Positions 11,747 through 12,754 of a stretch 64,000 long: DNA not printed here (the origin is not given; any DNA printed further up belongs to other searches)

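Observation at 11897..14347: NfeD OB-fold membrane protein fused to a LuxR-type HTH, divergent from a canonical NfeD–SPFH operon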

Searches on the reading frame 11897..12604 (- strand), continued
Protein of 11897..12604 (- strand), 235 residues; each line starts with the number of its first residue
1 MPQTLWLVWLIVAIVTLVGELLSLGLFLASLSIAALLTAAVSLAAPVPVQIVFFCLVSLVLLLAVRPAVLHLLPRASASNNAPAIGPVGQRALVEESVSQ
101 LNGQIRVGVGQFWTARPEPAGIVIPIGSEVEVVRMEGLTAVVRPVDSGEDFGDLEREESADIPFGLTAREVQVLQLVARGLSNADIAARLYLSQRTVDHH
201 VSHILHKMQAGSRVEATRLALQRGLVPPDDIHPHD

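Call 11: find_encoding_contigs(protein=P0013, flank=8000, max_places=2)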
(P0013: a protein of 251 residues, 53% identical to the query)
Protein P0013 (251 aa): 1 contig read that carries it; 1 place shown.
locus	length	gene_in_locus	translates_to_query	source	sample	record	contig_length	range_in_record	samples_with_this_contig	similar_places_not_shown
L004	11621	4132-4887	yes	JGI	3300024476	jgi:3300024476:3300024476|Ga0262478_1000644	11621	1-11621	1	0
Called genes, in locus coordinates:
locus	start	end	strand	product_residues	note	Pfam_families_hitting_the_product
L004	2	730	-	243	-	?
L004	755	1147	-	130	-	-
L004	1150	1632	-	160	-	PF01957:NfeD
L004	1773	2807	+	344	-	PF01957:NfeD, PF00211:Guanylate_cyc (faint)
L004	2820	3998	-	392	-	PF00582:Usp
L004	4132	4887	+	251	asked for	PF01957:NfeD, PF00196:GerE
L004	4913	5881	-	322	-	PF01145:Band_7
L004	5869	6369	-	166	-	PF01957:NfeD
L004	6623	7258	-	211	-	PF01121:CoaE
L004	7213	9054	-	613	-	PF00005:ABC_tran, PF01078:Mg_chelatase (faint), PF02463:SMC_N (weak), PF13191:AAA_16 (faint), PF13476:AAA_23 (faint), PF13555:AAA_29 (faint), PF12848:ABC_tran_Xtn, PF00005:ABC_tran, +7 more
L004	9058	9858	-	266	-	PF01149:Fapy_DNA_glyco, PF06831:H2TH, PF06827:zf-FPG_IleRS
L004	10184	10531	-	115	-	PF03819:MazG (weak)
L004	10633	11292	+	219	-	PF00072:Response_reg, PF00486:Trans_reg_C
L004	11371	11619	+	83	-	?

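Call 12: find_encoding_contigs(protein=P0006, flank=6000, max_places=2)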
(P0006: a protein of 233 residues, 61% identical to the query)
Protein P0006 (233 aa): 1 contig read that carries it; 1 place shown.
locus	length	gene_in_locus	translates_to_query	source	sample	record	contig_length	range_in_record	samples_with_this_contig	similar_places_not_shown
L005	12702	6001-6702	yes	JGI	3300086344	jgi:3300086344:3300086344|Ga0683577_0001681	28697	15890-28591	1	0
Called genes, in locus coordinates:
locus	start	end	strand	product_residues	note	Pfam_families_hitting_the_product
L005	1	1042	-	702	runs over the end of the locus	PF03030:H_PPase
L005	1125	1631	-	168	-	PF19928:DUF6391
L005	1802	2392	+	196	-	PF26500:DUF8166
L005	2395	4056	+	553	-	PF01935:DUF87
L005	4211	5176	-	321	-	PF01145:Band_7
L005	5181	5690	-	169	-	PF01957:NfeD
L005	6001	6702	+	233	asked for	PF01957:NfeD, PF00196:GerE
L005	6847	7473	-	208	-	PF01121:CoaE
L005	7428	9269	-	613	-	PF00005:ABC_tran, PF02463:SMC_N (faint), PF03193:RsgA_GTPase (faint), PF13191:AAA_16 (faint), PF13476:AAA_23 (faint), PF13555:AAA_29 (faint), PF12848:ABC_tran_Xtn, PF00005:ABC_tran, +3 more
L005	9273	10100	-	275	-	PF01149:Fapy_DNA_glyco, PF06831:H2TH, PF06827:zf-FPG_IleRS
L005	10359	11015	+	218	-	PF00072:Response_reg, PF00486:Trans_reg_C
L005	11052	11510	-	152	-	PF14588:YjgF_endoribonc, PF01042:Ribonuc_L-PSP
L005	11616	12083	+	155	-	-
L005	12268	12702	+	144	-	PF08332:CaMKII_AD, PF13474:SnoaL_3, PF14534:DUF4440 (weak), PF12680:SnoaL_2 (weak)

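Call 13: find_encoding_contigs(protein=P0025, flank=6000, max_places=3)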
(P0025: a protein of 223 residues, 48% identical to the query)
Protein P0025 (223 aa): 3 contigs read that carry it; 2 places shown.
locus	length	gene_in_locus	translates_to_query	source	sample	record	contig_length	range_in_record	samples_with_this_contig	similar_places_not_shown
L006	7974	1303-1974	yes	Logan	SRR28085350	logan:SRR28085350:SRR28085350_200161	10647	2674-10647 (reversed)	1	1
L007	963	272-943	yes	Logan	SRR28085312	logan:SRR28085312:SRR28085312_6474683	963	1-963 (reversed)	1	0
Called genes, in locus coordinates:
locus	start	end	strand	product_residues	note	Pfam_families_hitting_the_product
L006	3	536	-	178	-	?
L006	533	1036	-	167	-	PF01957:NfeD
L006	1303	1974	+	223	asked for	PF01957:NfeD, PF00196:GerE, PF08281:Sigma70_r4_2 (weak)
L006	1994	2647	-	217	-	PF01121:CoaE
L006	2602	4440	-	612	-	PF00005:ABC_tran, PF02463:SMC_N (faint), PF13476:AAA_23 (faint), PF13555:AAA_29 (faint), PF25199:nSTAND_NTPase5 (faint), PF12848:ABC_tran_Xtn, PF00005:ABC_tran, PF13191:AAA_16 (weak), +6 more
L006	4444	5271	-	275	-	PF01149:Fapy_DNA_glyco, PF06831:H2TH, PF06827:zf-FPG_IleRS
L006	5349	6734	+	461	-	PF00270:DEAD, PF00271:Helicase_C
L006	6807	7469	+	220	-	PF00072:Response_reg, PF00486:Trans_reg_C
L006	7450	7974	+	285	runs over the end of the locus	PF01135:PCMT (faint), PF13489:Methyltransf_23, PF01209:Ubie_methyltran, PF13649:Methyltransf_25, PF13847:Methyltransf_31, PF08241:Methyltransf_11, PF08242:Methyltransf_12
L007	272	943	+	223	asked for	PF01957:NfeD, PF00196:GerE, PF08281:Sigma70_r4_2 (weak)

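Call 14: find_encoding_contigs(protein=P0029, flank=6000, max_places=2)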
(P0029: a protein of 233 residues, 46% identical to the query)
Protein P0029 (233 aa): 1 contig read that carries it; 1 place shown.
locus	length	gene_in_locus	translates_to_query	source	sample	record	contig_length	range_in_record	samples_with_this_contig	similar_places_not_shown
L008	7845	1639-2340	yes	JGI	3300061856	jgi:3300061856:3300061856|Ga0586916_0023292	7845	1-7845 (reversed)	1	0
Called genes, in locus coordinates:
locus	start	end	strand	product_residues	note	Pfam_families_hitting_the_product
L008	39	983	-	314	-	PF01145:Band_7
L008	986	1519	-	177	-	PF01957:NfeD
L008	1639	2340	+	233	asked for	PF01957:NfeD, PF00196:GerE, PF08281:Sigma70_r4_2 (weak)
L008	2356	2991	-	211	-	PF01121:CoaE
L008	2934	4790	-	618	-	PF00005:ABC_tran, PF01078:Mg_chelatase (faint), PF01580:FtsK_SpoIIIE (faint), PF02463:SMC_N (faint), PF13175:AAA_15 (faint), PF13191:AAA_16 (faint), PF12848:ABC_tran_Xtn, PF00005:ABC_tran, +6 more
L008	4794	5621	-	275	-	PF01149:Fapy_DNA_glyco, PF06831:H2TH, PF06827:zf-FPG_IleRS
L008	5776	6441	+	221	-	PF00072:Response_reg, PF00486:Trans_reg_C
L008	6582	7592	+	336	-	PF13416:SBP_bac_8, PF13531:SBP_bac_11, PF01547:SBP_bac_1, PF13343:SBP_bac_6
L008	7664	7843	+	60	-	?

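Call 17: find_related_loci(query=A1, collection=genome_contigs, flank=4000)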
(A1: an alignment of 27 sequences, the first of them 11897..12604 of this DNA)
Query A1 (235 aa) in genome_contigs; peptide patterns used: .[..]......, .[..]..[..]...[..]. (x = any residue, [..] = any of these).
100 stretches matched a pattern; 23 encode a relative of the query (tblastn E <= 1e-3); 23 distinct loci.
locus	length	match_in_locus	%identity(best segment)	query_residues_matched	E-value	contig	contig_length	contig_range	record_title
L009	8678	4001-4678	48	5-229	3e-58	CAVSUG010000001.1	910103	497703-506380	MAG: uncultured Chloroflexia bacterium isolate MFD09603.bin.2.233 genome assembly, contig: contig_35210, whole genome sh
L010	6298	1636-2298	45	6-228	2e-48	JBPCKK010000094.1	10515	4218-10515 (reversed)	MAG: Chloroflexota bacterium isolate TH_ant_mag_50 S1Ck127_5733625_flag_1_multi_7.0000_len_10515, whole genome shotgun s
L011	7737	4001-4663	45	6-229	6e-45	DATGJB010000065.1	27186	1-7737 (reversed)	MAG TPA_asm: Chloroflexota bacterium isolate SMAG_U9822 k141_1371747, whole genome shotgun sequence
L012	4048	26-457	46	5-145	3e-28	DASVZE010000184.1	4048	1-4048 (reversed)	MAG TPA_asm: Chloroflexota bacterium isolate SMAG_U2620 k141_912905, whole genome shotgun sequence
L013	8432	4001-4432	39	5-145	5e-21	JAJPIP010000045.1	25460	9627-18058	MAG: Proteobacteria bacterium isolate Centralia_MAG_338 k107_5250832, whole genome shotgun sequence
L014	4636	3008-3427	41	7-144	1e-20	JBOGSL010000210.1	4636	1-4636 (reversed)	MAG: Chloroflexota bacterium isolate TC-S_metabat2.bin.207_sub k127_666680, whole genome shotgun sequence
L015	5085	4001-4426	40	6-145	4e-20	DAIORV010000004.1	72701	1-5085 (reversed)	MAG TPA_asm: Chloroflexota bacterium isolate CTOTU41356 NODE_87_length_72701_cov_6.897269, whole genome shotgun sequence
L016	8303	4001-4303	40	48-146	6e-18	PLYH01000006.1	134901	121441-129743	MAG: Candidatus Peregrinibacteria bacterium isolate palsa_1335 73.20120700_P3D.295_contig_42800, whole genome shotgun se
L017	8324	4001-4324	39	42-147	7e-18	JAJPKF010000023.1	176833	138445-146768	MAG: Proteobacteria bacterium isolate Centralia_MAG_67 k107_28568018, whole genome shotgun sequence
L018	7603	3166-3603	39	5-145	2e-16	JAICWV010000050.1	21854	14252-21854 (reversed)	MAG: Chloroflexi bacterium isolate LS_FP_2_bin.70 k141_127525_length_21854_cov_23.1505, whole genome shotgun sequence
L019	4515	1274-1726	36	5-146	2e-16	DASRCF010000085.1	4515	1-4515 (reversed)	MAG TPA_asm: Chloroflexota bacterium isolate SMAG_U9946 k141_317504, whole genome shotgun sequence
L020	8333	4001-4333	40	9-116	5e-16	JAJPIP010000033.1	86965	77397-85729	MAG: Proteobacteria bacterium isolate Centralia_MAG_338 k107_32141274, whole genome shotgun sequence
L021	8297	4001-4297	39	50-145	2e-15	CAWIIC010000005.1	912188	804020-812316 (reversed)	MAG: uncultured proteobacterium isolate MFD05502.bin.2.114 genome assembly, contig: contig_2449, whole genome shotgun se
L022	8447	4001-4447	36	5-146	2e-15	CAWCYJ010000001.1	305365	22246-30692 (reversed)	MAG: uncultured proteobacterium isolate MFD09603.bin.2.92 genome assembly, contig: contig_11674, whole genome shotgun se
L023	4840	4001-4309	38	122-228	9e-13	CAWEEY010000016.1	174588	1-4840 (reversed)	MAG: uncultured Actinomycetota bacterium isolate MFD01138.bin.2.88 genome assembly, contig: contig_58435, whole genome s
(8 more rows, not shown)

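Call 25: predict_structure(alignment_id=A1)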
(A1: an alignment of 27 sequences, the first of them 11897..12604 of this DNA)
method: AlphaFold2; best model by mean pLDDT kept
length: 235 residues; sequences in the alignment: 27
mean_pLDDT: 84.4   pTM: 0.44
mean pLDDT of the five models: 84.4, 84.2, 83.4, 83.1, 82.8
residues with pLDDT >= 90: 126; 70-90: 68; 50-70: 23; < 50: 18
segments of 3 or more residues with pLDDT < 50: 77-83, 149-157
pLDDT, mean of each block of 10 residues (from residue 1): 81 74 66 89 93 94 86 60 68 94 89 92 94 92 75 51 91 95 93 93 98 97 89 59
secondary structure, 60 per line:
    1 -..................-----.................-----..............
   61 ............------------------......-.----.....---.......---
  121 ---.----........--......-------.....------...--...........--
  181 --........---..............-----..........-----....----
elements in order: H2-19 H25-41 H47-72 E91-96 E103-107 E111-117 E129-136 E139-144 H152-156 H168-178 H183-190 H194-207 H213-222 H228-231
